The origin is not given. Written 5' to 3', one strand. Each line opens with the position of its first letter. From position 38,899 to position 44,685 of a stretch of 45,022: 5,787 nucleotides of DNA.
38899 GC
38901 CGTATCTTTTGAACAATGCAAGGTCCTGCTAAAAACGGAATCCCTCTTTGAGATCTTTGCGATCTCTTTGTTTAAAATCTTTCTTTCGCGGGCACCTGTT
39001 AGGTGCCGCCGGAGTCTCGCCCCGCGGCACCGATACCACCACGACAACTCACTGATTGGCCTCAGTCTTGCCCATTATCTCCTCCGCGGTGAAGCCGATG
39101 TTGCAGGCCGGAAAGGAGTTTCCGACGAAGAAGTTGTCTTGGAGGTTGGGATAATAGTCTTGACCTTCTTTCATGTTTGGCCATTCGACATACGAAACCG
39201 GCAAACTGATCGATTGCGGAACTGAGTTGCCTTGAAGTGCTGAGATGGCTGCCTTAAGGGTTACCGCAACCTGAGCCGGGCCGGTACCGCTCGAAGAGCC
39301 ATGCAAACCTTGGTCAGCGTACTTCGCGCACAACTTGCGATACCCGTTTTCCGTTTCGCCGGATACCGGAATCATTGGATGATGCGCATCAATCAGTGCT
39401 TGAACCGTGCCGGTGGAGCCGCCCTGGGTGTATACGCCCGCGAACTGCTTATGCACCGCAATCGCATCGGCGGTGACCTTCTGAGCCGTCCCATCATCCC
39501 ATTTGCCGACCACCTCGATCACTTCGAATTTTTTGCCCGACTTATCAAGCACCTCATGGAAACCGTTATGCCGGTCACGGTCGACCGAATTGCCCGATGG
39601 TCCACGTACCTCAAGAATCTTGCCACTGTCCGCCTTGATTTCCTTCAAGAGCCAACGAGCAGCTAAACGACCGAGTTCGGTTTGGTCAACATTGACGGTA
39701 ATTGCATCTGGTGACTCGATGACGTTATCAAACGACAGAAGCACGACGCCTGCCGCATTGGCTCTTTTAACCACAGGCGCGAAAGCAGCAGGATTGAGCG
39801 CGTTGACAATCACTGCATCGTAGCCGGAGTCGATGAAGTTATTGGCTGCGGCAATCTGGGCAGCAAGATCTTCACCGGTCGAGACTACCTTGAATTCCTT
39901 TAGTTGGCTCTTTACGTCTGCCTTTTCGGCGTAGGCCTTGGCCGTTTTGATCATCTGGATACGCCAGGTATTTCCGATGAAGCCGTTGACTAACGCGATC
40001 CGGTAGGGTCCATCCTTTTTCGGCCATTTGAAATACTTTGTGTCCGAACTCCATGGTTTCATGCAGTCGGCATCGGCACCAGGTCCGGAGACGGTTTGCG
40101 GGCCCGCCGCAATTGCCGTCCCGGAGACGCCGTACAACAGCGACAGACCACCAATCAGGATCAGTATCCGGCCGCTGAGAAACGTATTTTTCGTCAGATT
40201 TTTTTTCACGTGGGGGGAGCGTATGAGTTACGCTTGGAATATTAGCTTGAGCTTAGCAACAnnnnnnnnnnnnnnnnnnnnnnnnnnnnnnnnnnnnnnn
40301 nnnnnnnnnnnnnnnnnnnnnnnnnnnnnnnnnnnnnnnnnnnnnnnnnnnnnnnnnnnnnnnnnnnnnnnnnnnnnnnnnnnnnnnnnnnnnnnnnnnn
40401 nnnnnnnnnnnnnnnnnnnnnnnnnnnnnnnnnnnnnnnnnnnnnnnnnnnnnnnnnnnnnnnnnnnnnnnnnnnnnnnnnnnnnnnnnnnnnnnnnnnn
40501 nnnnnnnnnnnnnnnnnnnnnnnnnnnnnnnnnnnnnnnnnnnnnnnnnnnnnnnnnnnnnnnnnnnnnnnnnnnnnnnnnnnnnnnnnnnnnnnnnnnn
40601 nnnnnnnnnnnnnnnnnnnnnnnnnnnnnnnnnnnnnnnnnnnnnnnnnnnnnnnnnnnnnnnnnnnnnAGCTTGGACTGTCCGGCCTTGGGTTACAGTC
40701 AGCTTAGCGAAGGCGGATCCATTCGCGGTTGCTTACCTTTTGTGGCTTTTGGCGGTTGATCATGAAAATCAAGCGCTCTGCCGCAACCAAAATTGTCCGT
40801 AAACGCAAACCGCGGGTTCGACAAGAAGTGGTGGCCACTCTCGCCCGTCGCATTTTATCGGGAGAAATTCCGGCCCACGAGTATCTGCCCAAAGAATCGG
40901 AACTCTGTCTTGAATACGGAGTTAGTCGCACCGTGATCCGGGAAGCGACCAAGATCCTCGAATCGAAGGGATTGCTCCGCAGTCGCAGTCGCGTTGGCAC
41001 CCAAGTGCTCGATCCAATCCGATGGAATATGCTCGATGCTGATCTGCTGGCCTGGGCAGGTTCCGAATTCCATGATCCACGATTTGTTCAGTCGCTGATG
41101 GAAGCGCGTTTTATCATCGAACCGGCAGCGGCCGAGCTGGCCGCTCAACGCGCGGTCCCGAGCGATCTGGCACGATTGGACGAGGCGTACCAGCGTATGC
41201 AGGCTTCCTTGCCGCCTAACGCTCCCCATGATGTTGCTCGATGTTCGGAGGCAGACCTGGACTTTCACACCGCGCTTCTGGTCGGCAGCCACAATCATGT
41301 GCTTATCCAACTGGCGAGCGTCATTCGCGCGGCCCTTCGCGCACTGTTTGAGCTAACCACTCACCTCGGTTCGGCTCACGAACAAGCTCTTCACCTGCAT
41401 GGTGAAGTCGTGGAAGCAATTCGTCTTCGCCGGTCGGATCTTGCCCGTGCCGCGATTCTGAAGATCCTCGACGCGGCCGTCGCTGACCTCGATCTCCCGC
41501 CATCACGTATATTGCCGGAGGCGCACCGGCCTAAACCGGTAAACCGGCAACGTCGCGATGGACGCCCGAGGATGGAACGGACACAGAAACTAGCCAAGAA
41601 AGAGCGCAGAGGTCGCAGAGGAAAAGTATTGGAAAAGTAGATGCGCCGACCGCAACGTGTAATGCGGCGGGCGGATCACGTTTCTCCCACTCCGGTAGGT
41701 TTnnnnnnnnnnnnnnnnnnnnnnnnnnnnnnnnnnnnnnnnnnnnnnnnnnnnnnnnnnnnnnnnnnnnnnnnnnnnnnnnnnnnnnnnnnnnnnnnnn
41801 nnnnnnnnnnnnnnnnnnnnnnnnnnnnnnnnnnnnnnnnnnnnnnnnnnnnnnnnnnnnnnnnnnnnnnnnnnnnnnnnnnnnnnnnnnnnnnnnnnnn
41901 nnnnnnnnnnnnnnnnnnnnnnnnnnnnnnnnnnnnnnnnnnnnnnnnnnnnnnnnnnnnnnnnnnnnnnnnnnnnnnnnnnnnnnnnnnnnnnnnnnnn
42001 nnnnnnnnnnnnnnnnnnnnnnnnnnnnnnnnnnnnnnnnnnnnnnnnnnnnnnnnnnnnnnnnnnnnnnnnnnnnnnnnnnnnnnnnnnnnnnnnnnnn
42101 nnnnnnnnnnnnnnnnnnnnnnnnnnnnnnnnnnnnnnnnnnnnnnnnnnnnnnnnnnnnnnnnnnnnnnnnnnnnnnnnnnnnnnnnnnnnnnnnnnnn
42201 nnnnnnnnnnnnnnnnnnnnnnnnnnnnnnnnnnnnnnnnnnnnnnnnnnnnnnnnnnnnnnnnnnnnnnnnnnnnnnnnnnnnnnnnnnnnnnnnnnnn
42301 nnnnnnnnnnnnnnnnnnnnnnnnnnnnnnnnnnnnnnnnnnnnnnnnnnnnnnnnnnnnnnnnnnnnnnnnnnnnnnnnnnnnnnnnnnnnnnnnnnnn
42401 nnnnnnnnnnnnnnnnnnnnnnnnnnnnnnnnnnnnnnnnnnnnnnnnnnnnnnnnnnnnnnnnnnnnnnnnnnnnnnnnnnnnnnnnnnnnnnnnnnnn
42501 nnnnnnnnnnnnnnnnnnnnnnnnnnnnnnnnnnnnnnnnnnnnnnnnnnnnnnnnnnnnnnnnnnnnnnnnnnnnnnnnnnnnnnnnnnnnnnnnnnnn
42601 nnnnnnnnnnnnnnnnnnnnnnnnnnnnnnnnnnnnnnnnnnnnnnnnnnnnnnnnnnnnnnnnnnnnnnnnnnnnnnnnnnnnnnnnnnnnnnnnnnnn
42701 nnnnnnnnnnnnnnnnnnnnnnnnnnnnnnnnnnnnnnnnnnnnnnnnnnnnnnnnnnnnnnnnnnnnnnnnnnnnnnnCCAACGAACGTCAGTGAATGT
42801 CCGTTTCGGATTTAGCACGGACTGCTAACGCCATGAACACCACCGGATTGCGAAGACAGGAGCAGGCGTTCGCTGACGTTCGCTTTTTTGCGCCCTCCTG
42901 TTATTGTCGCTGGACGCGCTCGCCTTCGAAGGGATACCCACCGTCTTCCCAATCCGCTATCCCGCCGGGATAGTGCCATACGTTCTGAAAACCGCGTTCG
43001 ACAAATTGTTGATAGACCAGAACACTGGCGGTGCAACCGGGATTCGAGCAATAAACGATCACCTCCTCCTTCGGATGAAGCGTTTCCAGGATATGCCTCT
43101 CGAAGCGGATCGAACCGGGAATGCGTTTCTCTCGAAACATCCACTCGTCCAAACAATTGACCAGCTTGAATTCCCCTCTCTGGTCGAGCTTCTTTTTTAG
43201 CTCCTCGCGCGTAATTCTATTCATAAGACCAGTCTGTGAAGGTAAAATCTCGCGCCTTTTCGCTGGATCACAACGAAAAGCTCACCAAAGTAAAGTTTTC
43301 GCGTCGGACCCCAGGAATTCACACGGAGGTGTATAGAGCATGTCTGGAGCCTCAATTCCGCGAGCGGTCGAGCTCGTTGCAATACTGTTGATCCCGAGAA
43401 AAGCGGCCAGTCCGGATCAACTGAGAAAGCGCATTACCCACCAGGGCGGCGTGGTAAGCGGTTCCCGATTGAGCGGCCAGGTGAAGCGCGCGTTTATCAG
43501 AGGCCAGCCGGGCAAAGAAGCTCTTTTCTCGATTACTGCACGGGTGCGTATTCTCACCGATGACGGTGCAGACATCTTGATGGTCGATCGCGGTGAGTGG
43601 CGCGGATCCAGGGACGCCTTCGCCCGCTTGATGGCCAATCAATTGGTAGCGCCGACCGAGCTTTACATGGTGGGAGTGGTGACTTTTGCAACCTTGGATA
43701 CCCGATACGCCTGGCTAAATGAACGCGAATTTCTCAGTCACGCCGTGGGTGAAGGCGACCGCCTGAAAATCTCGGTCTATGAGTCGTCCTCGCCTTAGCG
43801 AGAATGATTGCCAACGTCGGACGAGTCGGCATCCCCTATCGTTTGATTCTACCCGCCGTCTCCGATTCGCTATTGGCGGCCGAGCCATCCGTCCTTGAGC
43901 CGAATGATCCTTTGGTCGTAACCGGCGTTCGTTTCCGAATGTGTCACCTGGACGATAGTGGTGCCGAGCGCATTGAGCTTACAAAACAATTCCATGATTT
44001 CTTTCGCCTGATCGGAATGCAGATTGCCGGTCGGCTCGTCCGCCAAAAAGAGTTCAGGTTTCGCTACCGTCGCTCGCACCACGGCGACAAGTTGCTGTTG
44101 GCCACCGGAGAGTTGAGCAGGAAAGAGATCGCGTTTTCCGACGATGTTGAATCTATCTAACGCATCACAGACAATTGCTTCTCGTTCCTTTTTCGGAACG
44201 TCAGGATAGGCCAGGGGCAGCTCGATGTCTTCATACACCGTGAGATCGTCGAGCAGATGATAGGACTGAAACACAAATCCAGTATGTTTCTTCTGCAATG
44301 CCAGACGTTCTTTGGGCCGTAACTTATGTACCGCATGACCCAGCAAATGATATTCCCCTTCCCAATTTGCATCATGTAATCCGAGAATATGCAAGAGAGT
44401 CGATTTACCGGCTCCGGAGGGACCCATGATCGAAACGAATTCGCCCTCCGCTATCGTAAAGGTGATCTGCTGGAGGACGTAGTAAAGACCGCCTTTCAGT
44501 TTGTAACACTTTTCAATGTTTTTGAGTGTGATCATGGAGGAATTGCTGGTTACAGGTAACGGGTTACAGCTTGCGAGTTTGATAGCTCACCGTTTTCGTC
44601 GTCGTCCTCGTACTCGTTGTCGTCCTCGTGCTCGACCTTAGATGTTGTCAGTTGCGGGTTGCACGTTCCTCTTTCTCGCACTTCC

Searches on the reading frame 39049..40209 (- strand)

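Call 24: search_protein_families(library=pfam, proteins=[window:39049-40209:-])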
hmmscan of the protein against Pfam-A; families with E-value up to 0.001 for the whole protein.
window:39049-40209:- (386 aa): 3 families
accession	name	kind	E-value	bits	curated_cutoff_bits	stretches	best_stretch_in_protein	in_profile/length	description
PF13407.12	Peripla_BP_4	-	1.2e-41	143.5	35.1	1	71-328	1-257/258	Periplasmic binding protein domain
PF00532.27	Peripla_BP_1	-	9.4e-05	22.4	22.2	1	107-244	35-170/281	Periplasmic binding proteins and sugar binding domain of LacI family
PF13377.12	Peripla_BP_3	-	0.00018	22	26.5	1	70-206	11-159/167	Periplasmic binding protein-like domain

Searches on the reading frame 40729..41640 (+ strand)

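Call 24: search_protein_families(library=pfam, proteins=[window:40729-41640:+])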
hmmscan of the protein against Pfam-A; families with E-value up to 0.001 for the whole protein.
window:40729-41640:+ (303 aa): 2 families
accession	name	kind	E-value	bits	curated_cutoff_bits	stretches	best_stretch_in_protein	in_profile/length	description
PF07729.17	FCD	-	4e-22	79.4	24.3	1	123-248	2-124/125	FCD domain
PF00392.27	GntR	-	5.9e-18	64.7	27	1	32-93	3-64/64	Bacterial regulatory proteins, gntR family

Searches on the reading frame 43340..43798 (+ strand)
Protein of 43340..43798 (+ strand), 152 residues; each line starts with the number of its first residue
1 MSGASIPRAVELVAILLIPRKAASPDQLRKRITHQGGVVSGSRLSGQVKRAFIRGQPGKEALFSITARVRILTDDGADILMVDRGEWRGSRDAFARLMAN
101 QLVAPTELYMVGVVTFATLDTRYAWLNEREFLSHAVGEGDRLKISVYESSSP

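Call 24: search_protein_families(library=pfam, proteins=[window:43340-43798:+])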
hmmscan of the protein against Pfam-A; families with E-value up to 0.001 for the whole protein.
window:43340-43798:+ (152 aa): 1 family
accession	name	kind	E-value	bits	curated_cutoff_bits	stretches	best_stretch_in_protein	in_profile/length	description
PF11578.13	DUF3237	-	4.1e-14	53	24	1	24-148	22-148/149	Protein of unknown function (DUF3237)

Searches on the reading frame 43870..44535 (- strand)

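Call 24: search_protein_families(library=pfam, proteins=[window:43870-44535:-])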
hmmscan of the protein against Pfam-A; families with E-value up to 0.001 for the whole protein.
window:43870-44535:- (221 aa): 3 families
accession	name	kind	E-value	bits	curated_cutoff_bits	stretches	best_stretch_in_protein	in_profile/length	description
PF00005.33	ABC_tran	-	1.2e-28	100.8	25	1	21-169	1-136/137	ABC transporter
PF13304.12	AAA_21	-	1.2e-08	35.8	27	1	139-200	235-299/304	AAA domain, putative AbiEii toxin, Type IV TA system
PF13555.12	AAA_29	-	0.00082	19.5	27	0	24-48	15-39/61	P-loop containing region of AAA domain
